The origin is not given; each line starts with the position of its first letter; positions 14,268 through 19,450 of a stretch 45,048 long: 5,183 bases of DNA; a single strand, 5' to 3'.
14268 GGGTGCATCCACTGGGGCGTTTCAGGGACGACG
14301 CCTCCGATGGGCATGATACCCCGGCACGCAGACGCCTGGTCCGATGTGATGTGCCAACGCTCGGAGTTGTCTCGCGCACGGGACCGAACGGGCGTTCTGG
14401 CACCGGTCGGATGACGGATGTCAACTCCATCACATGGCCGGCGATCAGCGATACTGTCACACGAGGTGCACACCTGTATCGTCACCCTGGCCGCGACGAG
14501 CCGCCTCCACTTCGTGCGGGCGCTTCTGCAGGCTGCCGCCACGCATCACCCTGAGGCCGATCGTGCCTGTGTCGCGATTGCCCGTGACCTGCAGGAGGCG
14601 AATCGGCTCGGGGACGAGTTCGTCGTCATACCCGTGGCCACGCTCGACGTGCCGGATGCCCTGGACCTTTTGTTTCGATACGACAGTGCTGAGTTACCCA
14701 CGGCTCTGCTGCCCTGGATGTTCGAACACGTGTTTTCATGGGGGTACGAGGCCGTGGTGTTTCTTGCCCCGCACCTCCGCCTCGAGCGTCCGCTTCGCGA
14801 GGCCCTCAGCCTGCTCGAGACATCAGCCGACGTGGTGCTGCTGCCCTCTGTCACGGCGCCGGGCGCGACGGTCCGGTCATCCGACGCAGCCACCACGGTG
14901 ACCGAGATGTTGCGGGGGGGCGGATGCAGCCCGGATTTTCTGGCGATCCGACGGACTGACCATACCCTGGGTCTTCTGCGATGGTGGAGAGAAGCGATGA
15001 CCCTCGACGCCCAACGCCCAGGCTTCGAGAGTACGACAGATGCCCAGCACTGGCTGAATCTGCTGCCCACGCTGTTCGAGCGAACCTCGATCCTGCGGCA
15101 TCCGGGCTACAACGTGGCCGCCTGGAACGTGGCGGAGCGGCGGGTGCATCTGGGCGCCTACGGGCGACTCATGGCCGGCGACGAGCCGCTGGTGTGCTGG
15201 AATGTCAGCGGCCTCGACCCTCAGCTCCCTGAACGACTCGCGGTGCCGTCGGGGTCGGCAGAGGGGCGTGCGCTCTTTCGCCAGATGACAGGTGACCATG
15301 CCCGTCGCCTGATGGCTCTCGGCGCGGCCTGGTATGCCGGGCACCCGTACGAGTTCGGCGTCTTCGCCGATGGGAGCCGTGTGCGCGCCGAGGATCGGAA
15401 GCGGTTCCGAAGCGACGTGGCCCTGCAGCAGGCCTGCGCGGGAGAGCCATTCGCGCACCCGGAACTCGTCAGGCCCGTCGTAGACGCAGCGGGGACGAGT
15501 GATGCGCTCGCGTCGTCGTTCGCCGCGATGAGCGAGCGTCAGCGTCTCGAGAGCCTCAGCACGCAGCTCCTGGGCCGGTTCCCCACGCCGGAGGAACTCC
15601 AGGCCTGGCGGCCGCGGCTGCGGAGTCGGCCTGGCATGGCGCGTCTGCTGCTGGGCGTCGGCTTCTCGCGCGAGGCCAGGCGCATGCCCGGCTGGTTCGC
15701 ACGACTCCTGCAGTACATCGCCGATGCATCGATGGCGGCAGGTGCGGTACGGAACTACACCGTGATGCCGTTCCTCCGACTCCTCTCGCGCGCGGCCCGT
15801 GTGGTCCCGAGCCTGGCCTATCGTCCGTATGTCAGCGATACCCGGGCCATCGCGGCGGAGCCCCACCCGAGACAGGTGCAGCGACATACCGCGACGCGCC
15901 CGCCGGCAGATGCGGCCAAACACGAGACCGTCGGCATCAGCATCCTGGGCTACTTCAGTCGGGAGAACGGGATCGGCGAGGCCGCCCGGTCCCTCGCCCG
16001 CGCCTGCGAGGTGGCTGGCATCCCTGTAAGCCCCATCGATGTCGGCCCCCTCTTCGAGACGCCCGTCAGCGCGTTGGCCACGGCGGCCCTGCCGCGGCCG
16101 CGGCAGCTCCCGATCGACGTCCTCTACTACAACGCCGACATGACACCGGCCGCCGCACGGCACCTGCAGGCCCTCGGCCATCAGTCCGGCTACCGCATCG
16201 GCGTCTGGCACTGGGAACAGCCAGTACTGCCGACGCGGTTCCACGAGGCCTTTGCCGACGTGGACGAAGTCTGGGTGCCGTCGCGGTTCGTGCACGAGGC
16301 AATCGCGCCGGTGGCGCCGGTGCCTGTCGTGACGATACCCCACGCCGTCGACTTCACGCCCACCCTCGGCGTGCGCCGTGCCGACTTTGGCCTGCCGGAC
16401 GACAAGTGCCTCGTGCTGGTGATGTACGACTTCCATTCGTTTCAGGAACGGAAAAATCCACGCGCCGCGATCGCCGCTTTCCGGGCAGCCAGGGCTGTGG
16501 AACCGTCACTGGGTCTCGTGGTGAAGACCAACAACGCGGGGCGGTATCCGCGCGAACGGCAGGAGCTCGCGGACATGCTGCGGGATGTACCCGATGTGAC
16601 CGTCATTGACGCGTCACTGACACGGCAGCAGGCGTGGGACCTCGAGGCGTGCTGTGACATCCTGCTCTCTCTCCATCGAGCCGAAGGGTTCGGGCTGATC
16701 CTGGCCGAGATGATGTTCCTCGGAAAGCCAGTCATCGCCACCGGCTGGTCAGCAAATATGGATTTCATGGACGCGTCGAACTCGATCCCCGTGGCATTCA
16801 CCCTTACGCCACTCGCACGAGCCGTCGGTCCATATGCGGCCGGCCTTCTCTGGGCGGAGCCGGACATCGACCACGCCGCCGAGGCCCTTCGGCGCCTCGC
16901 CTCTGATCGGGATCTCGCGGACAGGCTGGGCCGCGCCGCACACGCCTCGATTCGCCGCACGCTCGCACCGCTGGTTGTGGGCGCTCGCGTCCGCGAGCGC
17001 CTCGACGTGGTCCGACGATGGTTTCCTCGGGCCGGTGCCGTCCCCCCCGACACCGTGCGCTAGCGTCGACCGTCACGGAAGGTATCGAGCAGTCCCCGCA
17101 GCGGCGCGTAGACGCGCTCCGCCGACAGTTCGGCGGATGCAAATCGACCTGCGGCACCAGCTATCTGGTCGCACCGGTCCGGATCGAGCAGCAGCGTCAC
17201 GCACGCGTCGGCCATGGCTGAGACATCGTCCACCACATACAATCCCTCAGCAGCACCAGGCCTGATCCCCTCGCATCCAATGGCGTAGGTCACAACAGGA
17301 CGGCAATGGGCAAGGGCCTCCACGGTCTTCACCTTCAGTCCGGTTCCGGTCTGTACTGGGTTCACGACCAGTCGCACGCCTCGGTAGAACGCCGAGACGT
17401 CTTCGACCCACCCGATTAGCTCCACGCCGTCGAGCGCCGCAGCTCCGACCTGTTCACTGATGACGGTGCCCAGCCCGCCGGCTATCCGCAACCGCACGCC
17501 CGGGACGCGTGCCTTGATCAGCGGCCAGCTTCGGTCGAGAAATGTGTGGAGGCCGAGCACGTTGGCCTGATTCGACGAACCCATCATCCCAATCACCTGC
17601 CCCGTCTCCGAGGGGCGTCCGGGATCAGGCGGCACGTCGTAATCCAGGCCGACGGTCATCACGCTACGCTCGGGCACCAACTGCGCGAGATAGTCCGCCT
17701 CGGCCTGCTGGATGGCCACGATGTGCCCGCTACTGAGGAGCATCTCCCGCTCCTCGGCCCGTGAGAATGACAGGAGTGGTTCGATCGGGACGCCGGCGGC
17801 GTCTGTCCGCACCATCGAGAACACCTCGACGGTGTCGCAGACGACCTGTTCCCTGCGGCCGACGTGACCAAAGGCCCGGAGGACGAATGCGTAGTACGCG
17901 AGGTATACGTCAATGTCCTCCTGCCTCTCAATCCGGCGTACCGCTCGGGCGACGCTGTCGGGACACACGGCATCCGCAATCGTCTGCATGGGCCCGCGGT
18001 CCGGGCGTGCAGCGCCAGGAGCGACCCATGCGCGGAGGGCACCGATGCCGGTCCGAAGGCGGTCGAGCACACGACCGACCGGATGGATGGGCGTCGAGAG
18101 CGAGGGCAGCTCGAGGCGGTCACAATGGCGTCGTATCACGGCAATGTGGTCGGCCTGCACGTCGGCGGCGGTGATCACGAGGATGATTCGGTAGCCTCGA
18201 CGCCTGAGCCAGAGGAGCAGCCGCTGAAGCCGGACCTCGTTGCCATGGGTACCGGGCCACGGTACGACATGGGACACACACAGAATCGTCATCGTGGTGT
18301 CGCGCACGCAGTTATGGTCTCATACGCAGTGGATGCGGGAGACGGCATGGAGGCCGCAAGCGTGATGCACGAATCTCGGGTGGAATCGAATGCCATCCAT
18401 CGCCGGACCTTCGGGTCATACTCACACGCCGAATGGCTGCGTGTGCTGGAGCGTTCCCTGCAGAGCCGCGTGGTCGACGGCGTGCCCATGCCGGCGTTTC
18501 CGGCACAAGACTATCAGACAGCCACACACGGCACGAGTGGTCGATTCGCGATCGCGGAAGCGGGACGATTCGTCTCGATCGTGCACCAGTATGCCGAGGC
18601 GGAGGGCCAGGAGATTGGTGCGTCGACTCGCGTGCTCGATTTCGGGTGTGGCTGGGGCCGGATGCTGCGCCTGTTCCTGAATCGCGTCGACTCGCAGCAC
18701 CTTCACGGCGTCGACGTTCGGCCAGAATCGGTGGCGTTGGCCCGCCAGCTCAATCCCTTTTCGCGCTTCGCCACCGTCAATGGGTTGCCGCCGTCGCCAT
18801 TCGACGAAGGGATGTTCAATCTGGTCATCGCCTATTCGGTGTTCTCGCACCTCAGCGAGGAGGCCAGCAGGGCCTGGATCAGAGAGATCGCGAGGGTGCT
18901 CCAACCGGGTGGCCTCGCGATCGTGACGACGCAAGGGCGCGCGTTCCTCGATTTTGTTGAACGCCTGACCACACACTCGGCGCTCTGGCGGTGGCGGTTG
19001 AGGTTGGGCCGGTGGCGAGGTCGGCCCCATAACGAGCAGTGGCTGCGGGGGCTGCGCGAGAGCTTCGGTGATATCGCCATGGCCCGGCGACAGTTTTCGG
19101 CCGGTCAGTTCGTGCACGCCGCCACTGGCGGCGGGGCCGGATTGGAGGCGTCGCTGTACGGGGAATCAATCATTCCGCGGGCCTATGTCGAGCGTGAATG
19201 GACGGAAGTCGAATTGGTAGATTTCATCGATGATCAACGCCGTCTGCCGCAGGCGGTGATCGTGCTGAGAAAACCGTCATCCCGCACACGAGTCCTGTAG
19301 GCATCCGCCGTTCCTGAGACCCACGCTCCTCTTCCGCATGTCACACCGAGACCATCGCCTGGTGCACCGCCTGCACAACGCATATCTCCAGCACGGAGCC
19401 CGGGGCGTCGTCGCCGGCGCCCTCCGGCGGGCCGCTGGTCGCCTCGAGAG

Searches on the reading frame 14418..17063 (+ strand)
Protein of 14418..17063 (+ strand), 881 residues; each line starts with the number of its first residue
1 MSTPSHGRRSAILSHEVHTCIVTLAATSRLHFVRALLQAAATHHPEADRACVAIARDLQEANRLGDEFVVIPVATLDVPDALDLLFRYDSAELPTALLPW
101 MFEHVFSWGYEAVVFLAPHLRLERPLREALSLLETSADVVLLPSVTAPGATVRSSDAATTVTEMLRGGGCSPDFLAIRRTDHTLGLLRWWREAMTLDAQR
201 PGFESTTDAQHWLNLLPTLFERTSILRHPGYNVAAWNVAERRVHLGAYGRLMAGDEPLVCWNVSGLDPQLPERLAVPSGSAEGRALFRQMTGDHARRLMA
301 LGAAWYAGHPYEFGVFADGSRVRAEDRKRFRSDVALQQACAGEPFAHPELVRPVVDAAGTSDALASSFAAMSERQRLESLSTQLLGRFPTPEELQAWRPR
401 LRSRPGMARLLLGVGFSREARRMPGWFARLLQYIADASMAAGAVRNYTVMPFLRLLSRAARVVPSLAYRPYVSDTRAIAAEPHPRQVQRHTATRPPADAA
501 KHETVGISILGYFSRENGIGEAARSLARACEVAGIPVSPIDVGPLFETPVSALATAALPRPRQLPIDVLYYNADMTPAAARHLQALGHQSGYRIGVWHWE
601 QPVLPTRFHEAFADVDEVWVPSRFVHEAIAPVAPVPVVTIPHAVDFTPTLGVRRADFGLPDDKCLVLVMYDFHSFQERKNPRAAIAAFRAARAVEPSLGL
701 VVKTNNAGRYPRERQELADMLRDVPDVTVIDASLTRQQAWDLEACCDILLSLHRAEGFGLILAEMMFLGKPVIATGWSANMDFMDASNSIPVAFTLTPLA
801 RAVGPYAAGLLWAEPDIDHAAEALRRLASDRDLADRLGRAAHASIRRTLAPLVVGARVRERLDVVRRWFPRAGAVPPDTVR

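Call 9: search_protein_families(library=pfam, proteins=[window:14418-17063:+], max_evalue=0.001)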
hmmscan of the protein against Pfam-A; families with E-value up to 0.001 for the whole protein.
window:14418-17063:+ (881 aa): 3 families
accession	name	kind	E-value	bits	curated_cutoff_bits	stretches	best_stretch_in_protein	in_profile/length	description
PF00534.26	Glycos_transf_1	-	3.1e-09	37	26.4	1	673-841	22-169/172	Glycosyl transferases group 1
PF13692.12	Glyco_trans_1_4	-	3e-06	28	27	1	679-786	15-117/142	Glycosyl transferases group 1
PF20706.3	GT4-conflict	-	0.00095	18.7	26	0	676-787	209-323/385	Family 4 Glycosyltransferase in conflict systems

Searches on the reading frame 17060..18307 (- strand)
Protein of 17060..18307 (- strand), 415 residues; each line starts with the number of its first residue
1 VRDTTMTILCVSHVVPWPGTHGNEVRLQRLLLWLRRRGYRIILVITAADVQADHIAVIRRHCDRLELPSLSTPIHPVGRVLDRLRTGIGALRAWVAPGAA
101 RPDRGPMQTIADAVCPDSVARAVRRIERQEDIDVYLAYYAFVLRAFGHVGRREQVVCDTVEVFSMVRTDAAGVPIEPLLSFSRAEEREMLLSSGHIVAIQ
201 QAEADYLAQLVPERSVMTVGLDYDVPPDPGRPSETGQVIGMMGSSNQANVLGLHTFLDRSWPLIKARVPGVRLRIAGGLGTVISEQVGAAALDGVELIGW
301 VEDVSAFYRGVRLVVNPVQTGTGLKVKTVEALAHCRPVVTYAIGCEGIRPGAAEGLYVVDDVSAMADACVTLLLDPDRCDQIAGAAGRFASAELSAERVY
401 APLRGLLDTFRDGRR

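Call 9: search_protein_families(library=pfam, proteins=[window:17060-18307:-], max_evalue=0.001)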
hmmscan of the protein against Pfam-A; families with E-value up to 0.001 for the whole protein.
window:17060-18307:- (415 aa): 3 families
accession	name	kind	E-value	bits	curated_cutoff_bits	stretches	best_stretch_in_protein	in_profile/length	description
PF13692.12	Glyco_trans_1_4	-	5.5e-21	75.8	27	1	237-375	2-142/142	Glycosyl transferases group 1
PF00534.26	Glycos_transf_1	-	1e-05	25.6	26.4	1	260-383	36-166/172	Glycosyl transferases group 1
PF13524.12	Glyco_trans_1_2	-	0.00019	21.8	25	1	266-398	10-137/144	Glycosyl transferase-like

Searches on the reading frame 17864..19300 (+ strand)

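Call 9: search_protein_families(library=pfam, proteins=[window:17864-19300:+], max_evalue=0.001)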
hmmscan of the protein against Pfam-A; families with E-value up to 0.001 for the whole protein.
window:17864-19300:+ (478 aa): 7 families
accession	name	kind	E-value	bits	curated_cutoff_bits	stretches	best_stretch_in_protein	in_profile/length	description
PF13649.12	Methyltransf_25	-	8e-17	62.2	27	1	257-350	1-97/97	Methyltransferase domain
PF08241.18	Methyltransf_11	-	1.1e-14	55.3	21.2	1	258-353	1-94/95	Methyltransferase domain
PF08242.18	Methyltransf_12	-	4.6e-14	53.4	30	1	258-351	1-97/98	Methyltransferase domain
PF13489.12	Methyltransf_23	-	5.1e-12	46.2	27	1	250-387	19-135/164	Methyltransferase domain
PF13847.12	Methyltransf_31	-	9.9e-09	35.5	27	1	254-358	4-113/145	Methyltransferase domain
PF02353.26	CMAS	-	6e-05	22.9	27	1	254-358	63-168/273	Mycolic acid cyclopropane synthetase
PF05175.20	MTS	-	0.00022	21.4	23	1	253-350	31-134/170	Methyltransferase small domain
